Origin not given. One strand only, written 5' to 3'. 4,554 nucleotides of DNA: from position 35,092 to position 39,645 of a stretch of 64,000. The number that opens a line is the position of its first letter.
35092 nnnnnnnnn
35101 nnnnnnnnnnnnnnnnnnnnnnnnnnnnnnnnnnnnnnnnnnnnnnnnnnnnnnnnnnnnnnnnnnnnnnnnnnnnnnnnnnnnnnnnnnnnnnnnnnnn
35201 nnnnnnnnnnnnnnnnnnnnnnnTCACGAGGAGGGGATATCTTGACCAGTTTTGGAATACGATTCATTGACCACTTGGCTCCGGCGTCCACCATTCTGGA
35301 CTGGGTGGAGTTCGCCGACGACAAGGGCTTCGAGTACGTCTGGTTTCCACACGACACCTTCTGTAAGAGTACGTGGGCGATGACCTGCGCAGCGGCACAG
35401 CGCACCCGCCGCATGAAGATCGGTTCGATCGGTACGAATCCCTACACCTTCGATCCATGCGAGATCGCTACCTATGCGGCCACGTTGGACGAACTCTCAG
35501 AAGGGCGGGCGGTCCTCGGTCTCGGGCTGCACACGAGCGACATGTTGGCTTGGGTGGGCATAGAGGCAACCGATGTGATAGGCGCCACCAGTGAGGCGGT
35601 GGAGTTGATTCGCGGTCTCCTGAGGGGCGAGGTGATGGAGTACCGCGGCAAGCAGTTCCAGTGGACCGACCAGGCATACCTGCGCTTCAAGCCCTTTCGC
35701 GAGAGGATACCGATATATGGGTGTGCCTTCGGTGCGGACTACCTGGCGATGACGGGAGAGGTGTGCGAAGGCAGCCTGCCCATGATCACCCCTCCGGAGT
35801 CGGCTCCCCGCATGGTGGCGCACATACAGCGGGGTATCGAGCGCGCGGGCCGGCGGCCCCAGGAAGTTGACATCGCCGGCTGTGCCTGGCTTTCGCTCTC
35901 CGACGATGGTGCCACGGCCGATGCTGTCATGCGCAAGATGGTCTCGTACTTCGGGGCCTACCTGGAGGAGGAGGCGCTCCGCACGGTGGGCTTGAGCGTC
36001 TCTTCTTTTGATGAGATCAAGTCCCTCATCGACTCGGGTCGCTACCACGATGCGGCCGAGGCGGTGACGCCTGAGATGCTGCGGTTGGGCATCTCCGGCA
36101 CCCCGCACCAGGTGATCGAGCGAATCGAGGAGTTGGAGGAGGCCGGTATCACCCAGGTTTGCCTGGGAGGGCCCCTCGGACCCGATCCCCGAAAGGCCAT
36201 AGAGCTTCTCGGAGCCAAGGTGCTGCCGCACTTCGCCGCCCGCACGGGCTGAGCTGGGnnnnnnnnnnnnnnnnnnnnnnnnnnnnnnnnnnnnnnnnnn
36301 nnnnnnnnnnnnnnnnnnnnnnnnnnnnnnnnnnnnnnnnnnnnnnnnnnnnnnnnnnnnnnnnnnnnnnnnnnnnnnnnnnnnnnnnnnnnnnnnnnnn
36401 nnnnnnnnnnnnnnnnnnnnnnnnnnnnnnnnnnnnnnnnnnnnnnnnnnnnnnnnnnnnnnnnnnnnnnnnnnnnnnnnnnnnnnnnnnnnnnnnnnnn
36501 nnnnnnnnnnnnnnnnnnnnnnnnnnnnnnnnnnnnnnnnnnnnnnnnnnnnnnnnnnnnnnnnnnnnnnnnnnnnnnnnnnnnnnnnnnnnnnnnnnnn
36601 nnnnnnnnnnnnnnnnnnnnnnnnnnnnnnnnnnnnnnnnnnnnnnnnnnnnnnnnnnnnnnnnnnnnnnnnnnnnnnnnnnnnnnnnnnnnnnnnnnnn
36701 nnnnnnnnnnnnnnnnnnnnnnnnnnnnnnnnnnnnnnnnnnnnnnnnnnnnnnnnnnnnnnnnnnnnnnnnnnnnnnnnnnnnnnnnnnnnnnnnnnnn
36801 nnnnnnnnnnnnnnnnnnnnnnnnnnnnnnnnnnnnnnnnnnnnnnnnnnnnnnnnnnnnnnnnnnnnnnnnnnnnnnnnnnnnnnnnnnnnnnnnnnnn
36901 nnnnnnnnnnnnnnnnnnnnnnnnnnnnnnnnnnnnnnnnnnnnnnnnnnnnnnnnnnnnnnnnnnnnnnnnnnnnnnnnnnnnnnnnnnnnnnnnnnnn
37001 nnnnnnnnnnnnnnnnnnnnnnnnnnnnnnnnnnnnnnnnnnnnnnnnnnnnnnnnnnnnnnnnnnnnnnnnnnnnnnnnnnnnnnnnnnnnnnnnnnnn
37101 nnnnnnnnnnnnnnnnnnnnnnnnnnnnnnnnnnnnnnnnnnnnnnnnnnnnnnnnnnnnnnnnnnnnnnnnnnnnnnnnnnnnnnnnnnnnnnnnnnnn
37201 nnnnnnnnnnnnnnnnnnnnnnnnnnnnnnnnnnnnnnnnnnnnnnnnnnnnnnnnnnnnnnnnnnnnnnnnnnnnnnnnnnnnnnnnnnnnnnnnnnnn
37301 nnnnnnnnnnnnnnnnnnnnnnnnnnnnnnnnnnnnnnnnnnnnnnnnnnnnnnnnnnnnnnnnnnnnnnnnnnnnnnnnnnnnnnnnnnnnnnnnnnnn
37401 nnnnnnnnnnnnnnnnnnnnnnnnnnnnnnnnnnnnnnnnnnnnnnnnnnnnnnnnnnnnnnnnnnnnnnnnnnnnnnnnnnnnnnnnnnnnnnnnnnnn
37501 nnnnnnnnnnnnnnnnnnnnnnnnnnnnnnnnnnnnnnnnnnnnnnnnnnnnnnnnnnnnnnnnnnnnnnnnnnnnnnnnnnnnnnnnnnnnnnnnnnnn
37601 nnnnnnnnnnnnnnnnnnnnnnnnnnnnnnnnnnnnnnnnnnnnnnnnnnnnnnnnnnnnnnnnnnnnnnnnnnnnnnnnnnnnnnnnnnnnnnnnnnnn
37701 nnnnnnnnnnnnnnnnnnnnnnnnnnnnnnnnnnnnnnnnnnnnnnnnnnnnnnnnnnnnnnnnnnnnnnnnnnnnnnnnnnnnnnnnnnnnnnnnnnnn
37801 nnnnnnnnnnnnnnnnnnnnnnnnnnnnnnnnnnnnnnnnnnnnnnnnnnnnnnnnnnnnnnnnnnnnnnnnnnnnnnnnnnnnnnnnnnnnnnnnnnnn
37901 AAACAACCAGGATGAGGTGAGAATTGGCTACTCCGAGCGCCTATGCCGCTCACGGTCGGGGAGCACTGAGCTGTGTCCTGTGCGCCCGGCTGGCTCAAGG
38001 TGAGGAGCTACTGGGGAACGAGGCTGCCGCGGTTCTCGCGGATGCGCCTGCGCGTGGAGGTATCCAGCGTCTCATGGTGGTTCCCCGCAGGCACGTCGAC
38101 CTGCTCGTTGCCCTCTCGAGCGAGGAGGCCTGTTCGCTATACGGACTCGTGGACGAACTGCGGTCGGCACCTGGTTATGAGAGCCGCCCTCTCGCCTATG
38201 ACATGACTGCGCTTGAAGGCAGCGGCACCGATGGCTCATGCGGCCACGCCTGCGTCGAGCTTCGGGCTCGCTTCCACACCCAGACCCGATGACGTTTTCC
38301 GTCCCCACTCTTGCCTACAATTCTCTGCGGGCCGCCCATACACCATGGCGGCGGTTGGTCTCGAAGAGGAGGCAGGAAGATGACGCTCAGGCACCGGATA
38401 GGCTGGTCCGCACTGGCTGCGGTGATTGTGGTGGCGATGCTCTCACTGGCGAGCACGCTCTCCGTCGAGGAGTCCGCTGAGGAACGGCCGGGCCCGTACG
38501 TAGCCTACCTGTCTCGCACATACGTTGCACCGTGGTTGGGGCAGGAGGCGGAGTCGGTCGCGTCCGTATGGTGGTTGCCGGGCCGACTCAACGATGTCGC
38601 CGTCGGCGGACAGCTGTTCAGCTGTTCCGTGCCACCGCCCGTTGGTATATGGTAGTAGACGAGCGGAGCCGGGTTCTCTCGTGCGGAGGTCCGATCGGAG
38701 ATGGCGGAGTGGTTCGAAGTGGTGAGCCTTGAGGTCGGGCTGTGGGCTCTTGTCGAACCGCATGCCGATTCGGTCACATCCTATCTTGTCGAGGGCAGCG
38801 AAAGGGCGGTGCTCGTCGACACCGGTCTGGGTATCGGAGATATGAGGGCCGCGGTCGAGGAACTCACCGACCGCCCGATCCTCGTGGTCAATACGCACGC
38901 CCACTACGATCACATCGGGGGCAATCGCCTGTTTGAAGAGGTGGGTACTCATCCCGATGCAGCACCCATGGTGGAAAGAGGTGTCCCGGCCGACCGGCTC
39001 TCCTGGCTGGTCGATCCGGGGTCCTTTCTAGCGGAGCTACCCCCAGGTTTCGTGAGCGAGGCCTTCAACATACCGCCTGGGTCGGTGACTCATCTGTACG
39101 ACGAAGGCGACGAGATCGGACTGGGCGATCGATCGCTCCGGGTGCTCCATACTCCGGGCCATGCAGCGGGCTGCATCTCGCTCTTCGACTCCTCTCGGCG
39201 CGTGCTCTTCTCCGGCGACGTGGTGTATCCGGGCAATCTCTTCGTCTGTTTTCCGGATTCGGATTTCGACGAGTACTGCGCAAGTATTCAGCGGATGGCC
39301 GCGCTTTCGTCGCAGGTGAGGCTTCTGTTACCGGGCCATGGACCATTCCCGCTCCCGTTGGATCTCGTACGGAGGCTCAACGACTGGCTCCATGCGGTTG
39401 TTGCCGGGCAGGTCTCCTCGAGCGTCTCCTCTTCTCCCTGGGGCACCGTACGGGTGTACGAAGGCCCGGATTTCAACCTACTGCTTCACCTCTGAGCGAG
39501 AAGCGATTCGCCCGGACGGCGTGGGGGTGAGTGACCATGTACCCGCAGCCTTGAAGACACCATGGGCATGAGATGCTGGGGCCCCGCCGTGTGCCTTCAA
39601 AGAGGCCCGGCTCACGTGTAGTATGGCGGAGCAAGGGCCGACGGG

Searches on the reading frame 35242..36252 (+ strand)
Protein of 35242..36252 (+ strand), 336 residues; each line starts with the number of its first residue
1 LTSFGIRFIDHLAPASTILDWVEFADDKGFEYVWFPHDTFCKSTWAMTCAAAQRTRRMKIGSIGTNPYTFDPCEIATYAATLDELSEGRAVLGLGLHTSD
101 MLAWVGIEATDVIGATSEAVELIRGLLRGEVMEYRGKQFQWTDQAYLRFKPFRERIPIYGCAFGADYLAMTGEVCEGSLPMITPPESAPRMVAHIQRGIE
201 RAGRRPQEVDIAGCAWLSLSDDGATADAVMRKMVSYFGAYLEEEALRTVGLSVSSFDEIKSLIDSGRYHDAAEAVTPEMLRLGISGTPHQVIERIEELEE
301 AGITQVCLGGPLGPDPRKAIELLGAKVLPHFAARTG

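Call 9: search_protein_families(library=pfam, proteins=[window:35242-36252:+], max_evalue=0.001)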
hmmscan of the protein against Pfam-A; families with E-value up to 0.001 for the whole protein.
window:35242-36252:+ (336 aa): 1 family
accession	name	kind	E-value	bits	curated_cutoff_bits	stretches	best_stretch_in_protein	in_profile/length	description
PF00296.26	Bac_luciferase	-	2.2e-54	185.4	27.9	1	14-305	21-314/314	Luciferase-like monooxygenase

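Call 31: search_protein_families(library=ncbifam, proteins=[window:35242-36252:+], max_evalue=0.00001)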
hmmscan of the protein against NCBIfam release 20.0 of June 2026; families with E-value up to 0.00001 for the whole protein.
window:35242-36252:+ (336 aa): 25 families
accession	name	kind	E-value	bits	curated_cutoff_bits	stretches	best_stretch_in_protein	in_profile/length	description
TIGR03555.1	F420_mer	equivalog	1.7e-64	218.3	348.7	1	4-329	1-325/325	5,10-methylenetetrahydromethanopterin reductase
NF002619.0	PRK02271.1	equivalog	3.8e-63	213.8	276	1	3-330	2-327/329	5,10-methylenetetrahydromethanopterin reductase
TIGR03559.1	F420_Rv3520c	subfamily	1.5e-33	116.2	335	1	13-308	10-324/325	LLM class F420-dependent oxidoreductase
TIGR04024.1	F420_NP1902A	hypoth_equivalog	5.3e-26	91.1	345.4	1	17-306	16-308/330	TIGR04024 family LLM class F420-dependent oxidoreductase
TIGR03842.1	F420_CPS_4043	hypoth_equivalog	4e-25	88.6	295.45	1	4-239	2-224/329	TIGR03842 family LLM class F420-dependent oxidoreductase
TIGR03857.1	F420_MSMEG_2249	hypoth_equivalog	3.8e-24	85.5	218.4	1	17-308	15-321/329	TIGR03857 family LLM class F420-dependent oxidoreductase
TIGR03619.1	F420_Rv2161c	subfamily_domain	5.6e-21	75.3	166.9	1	46-233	48-232/247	TIGR03619 family F420-dependent LLM class oxidoreductase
TIGR03841.1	F420_Rv3093c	subfamily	9.5e-21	74.5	213.65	1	19-308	13-294/298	LLM class F420-dependent oxidoreductase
TIGR03564.1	F420_MSMEG_4879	subfamily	4.6e-18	65.8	234.25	1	20-237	3-218/265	TIGR03564 family F420-dependent LLM class oxidoreductase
TIGR03557.1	F420_G6P_family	subfamily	1.2e-15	57.5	210.4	1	34-331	39-314/316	TIGR03557 family F420-dependent LLM class oxidoreductase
TIGR03617.1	F420_MSMEG_2256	subfamily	2.4e-15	56.2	278.15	1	27-323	6-313/318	TIGR03617 family F420-dependent LLM class oxidoreductase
NF001939.1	PRK00719.1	subfamily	4.2e-15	55.4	510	1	24-205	35-218/373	alkanesulfonate monooxygenase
TIGR03565.1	alk_sulf_monoox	equivalog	2.8e-14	52.9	518.2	1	24-205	35-218/346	FMNH2-dependent alkanesulfonate monooxygenase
TIGR03560.1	F420_Rv1855c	subfamily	1.5e-13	51.1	231.4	1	41-209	49-222/227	TIGR03560 family F420-dependent LLM class oxidoreductase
TIGR03571.1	lucif_BA3436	subfamily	4.2e-12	46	303.9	1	44-225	69-247/304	TIGR03571 family LLM class oxidoreductase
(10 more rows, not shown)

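Call 56: find_homologous_proteins(query=window:35242-36249:+, max_evalue=1e-20)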
Query window:35242-36249:+ (336 aa): 1026 proteins with E <= 1e-20 among 8000 candidates; the best 120 are listed.
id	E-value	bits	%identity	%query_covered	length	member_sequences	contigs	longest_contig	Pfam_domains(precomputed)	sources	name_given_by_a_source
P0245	1.7e-226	769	100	100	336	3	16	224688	PF00296.27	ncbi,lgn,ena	-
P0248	6.7e-171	586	78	95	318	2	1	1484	PF00296.27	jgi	jgi:5,10-methylenetetrahydromethanopterin reductase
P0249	1.9e-144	499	63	99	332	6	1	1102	PF00296.27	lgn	-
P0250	1.7e-142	493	62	99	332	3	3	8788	PF00296.27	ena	-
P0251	1.7e-142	493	63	99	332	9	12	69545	PF00296.27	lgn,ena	-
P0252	2.2e-142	493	63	99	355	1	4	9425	PF00296.27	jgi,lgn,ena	-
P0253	3.0e-142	492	63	99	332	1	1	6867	PF00296.27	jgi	jgi:5,10-methylenetetrahydromethanopterin reductase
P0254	5.3e-141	488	62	99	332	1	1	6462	PF00296.27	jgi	jgi:5,10-methylenetetrahydromethanopterin reductase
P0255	9.9e-141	487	62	99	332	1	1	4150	PF00296.27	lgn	-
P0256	4.0e-140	485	61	99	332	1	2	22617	PF00296.27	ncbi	-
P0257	5.1e-140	485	61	99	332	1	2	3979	PF00296.27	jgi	jgi:5,10-methylenetetrahydromethanopterin reductase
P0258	5.9e-140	485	62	99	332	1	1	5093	PF00296.27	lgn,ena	-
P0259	9.5e-140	484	60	99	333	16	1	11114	PF00296.27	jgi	-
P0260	3.4e-139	482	61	99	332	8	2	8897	PF00296.27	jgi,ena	jgi:5,10-methylenetetrahydromethanopterin reductase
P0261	3.6e-139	482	62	99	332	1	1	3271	PF00296.27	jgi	jgi:5,10-methylenetetrahydromethanopterin reductase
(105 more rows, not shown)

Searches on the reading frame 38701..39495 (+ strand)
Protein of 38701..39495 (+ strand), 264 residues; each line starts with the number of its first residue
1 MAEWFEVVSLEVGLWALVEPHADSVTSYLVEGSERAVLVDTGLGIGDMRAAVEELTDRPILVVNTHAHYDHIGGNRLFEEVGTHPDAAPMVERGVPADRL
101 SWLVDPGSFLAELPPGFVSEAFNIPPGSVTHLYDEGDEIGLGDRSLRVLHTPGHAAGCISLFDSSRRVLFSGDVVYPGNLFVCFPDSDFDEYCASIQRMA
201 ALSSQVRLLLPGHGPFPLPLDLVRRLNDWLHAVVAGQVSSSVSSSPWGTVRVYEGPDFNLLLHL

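Call 31: search_protein_families(library=ncbifam, proteins=[window:38701-39495:+], max_evalue=0.00001)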
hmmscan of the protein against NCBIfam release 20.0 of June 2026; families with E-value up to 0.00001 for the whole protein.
window:38701-39495:+ (264 aa): 15 families
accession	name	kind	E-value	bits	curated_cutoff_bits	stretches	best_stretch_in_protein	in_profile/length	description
TIGR04558.1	SoxH_rel_PQQ_1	hypoth_equivalog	4.2e-20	72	300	1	29-233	38-233/285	quinoprotein relay system zinc metallohydrolase 1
TIGR04559.1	SoxH_rel_PQQ_2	hypoth_equivalog_domain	4.9e-17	62.2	280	1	31-219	36-218/283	quinoprotein relay system zinc metallohydrolase 2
TIGR03413.1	GSH_gloB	equivalog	1.2e-13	51.1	200.8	1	129-208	82-160/248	hydroxyacylglutathione hydrolase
NF012229.1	bla_class_B_core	domain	1.1e-12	48.3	100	1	29-160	19-135/139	metallo-beta-lactamase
NF033105.1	bla_subclass_B3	equivalog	1.2e-12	47.7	240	1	24-189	22-180/257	subclass B3 metallo-beta-lactamase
NF007597.0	PRK10241.1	equivalog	1.5e-09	37.5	421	0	129-204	85-157/251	hydroxyacylglutathione hydrolase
NF033088.2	bla_subclass_B1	equivalog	2.2e-09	37.3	200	0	28-83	34-93/217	subclass B1 metallo-beta-lactamase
NF012140.0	blaBJP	exception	4.8e-09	35.4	600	1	22-161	52-184/294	BJP family subclass B3 metallo-beta-lactamase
NF045699.1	AHLLactAiiA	equivalog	1.2e-08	34.5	375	0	60-81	97-118/251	quorum-quenching N-acyl homoserine lactonase AiiA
NF047925.1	pyridox_lacton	equivalog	3.7e-07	30.2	325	0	61-82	91-112/268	4-pyridoxolactonase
NF000427.2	blaCAU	exception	1.2e-06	28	500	0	23-161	24-156/262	CAU/MBL1b family subclass B3 metallo-beta-lactamase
NF012100.0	blaVIM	exception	1.7e-06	27.5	500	0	121-229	147-255/266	VIM family subclass B1 metallo-beta-lactamase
NF033185.1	B3_Acin_new2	exception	3.3e-06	26.5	625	0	120-182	139-201/285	putative subclass B3 metallo-beta-lactamase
NF000457.2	blaPEDO-1_fam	exception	7.3e-06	25.6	550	0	25-162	52-183/286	PEDO-1 family subclass B3 metallo-beta-lactamase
NF041804.1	MBL_fold_SolJ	exception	8.2e-06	25.2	350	0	145-214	112-179/224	solanimycin biosynthesis MBL-fold hydrolase SolJ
